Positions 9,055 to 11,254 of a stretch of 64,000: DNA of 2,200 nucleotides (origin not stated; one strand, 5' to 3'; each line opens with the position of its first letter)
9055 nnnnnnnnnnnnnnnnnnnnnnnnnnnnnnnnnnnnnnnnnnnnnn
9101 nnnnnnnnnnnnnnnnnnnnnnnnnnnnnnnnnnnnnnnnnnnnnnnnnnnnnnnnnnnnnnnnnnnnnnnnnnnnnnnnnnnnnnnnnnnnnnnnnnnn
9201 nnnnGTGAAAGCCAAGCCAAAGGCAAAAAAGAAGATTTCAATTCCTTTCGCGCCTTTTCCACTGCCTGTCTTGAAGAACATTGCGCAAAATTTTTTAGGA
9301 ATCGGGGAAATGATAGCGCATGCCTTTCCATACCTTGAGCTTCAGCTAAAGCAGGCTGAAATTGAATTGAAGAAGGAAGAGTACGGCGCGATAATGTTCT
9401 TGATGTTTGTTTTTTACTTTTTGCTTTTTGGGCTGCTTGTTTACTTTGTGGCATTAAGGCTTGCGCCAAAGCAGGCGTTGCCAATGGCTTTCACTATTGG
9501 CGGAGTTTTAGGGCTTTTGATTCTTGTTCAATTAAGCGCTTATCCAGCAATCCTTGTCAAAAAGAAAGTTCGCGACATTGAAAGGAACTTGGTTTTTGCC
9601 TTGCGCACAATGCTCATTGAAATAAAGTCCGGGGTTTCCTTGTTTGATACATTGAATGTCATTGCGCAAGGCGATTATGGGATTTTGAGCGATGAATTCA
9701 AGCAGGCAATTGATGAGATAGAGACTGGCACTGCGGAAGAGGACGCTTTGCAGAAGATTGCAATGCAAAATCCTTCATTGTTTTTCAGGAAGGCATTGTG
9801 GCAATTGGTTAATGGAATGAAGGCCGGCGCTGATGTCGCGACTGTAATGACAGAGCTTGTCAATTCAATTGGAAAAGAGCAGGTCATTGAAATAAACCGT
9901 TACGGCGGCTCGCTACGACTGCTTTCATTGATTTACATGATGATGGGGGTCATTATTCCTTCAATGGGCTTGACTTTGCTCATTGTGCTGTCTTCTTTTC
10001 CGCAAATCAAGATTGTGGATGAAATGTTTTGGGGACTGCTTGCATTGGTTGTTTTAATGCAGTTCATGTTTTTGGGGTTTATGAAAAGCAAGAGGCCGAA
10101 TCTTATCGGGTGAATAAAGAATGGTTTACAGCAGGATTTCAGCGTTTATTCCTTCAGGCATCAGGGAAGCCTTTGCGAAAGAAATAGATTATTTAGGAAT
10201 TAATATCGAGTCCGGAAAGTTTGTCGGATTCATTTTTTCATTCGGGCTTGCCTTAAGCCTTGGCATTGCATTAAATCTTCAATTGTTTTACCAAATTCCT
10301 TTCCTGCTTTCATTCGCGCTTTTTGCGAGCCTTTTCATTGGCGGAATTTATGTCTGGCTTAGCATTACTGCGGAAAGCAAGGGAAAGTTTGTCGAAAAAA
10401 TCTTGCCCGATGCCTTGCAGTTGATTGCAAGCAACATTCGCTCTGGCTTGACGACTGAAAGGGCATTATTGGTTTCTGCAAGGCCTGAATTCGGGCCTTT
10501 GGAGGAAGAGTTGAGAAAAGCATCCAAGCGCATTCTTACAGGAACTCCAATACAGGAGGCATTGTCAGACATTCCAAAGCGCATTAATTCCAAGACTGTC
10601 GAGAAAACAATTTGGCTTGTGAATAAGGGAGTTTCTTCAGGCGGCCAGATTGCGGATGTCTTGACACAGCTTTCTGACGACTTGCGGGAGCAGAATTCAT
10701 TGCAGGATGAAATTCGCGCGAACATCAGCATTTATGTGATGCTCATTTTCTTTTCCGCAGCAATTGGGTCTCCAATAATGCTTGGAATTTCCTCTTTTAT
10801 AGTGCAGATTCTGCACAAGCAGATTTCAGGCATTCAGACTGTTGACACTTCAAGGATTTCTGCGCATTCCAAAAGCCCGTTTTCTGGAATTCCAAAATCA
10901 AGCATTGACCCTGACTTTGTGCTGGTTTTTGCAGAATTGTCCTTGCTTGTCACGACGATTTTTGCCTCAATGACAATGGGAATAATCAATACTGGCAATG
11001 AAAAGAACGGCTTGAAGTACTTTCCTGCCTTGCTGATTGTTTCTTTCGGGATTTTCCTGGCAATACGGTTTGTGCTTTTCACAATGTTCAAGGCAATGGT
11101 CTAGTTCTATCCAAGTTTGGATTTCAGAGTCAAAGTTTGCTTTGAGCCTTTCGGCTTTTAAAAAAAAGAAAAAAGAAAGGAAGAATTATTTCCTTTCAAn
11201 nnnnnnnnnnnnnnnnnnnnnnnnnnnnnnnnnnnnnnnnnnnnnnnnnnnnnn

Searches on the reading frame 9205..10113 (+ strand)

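Call 3: search_protein_families(library=pfam, proteins=[window:9205-10113:+], max_evalue=1)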
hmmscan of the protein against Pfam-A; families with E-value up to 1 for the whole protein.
window:9205-10113:+ (302 aa): 5 families
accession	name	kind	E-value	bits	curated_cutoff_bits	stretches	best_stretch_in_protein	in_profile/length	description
PF00482.28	T2SSF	-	1.9e-14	54.1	25.2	1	132-257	1-123/125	Type II secretion system (T2SS), protein F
PF00528.27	BPD_transp_1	-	0.0095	16.1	26.4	1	29-89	129-181/184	Binding-protein-dependent transport system inner membrane component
PF20154.4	LNT_N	-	0.0097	16.5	27.1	1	59-143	34-116/159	Apolipoprotein N-acyltransferase N-terminal domain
PF07332.16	Phage_holin_3_6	-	0.034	14.6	28.4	1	45-108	18-84/116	Putative Actinobacterial Holin-X, holin superfamily III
PF20556.3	DUF6768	-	0.047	13.8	27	0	232-290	35-91/123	Family of unknown function (DUF6768)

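Call 4: search_protein_families(library=ncbifam, proteins=[window:9205-10113:+], max_evalue=1)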
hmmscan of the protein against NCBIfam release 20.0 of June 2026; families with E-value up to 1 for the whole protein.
window:9205-10113:+ (302 aa): 3 families
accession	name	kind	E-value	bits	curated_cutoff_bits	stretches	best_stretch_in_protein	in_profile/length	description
NF004704.2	PRK06041.1-2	equivalog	2.2e-07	30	550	1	52-298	5-248/555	archaellar assembly protein ArlJ/FlaJ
NF004705.1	PRK06041.1-3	equivalog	0.04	12.9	400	1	47-251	172-369/465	archaellar assembly protein ArlJ/FlaJ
NF046000.1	MAG1210_fam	subfamily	0.17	10.5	275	1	47-174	51-174/550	MAG1210 family protein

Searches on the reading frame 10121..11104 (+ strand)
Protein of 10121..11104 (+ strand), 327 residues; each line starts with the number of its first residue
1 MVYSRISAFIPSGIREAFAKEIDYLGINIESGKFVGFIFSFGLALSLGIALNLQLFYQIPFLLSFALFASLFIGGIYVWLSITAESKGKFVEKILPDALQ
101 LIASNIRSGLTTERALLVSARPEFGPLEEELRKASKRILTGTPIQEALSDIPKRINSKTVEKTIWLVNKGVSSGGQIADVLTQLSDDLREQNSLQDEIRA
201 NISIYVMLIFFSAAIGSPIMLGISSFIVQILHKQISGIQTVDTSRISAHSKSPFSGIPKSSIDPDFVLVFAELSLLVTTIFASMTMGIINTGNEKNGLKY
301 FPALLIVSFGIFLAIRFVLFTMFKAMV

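Call 3: search_protein_families(library=pfam, proteins=[window:10121-11104:+], max_evalue=1)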
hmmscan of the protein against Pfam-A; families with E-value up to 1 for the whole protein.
window:10121-11104:+ (327 aa): 3 families
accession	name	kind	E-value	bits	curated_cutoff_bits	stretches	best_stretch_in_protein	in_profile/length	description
PF00482.28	T2SSF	-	6.9e-17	62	25.2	1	99-221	2-121/125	Type II secretion system (T2SS), protein F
PF03701.19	UPF0181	-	0.056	13.5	23.5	0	159-190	16-47/50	Uncharacterised protein family (UPF0181)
PF08285.16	DPM3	-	0.11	13.2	25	1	274-317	11-56/90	Dolichol-phosphate mannosyltransferase subunit 3 (DPM3)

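Call 4: search_protein_families(library=ncbifam, proteins=[window:10121-11104:+], max_evalue=1)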
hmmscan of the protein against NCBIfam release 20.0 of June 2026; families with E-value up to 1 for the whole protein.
window:10121-11104:+ (327 aa): 5 families
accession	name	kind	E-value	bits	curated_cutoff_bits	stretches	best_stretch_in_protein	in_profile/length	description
NF046075.1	UpsF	equivalog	7.3e-10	38.2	400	1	47-307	265-478/484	membrane pilin protein UpsF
NF004705.1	PRK06041.1-3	equivalog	4.6e-08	32.5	400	1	114-324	266-463/465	archaellar assembly protein ArlJ/FlaJ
TIGR02120.1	GspF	equivalog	8.8e-05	21.9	424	1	102-215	72-181/401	type II secretion system inner membrane protein GspF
NF052607.1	T4PiliAsmPilCThrm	equivalog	0.00048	19.3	700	1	102-234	75-203/406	type IV pilus assembly protein PilC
NF003476.0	PRK05114.1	equivalog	0.014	15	72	1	158-191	15-48/60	YoaH family protein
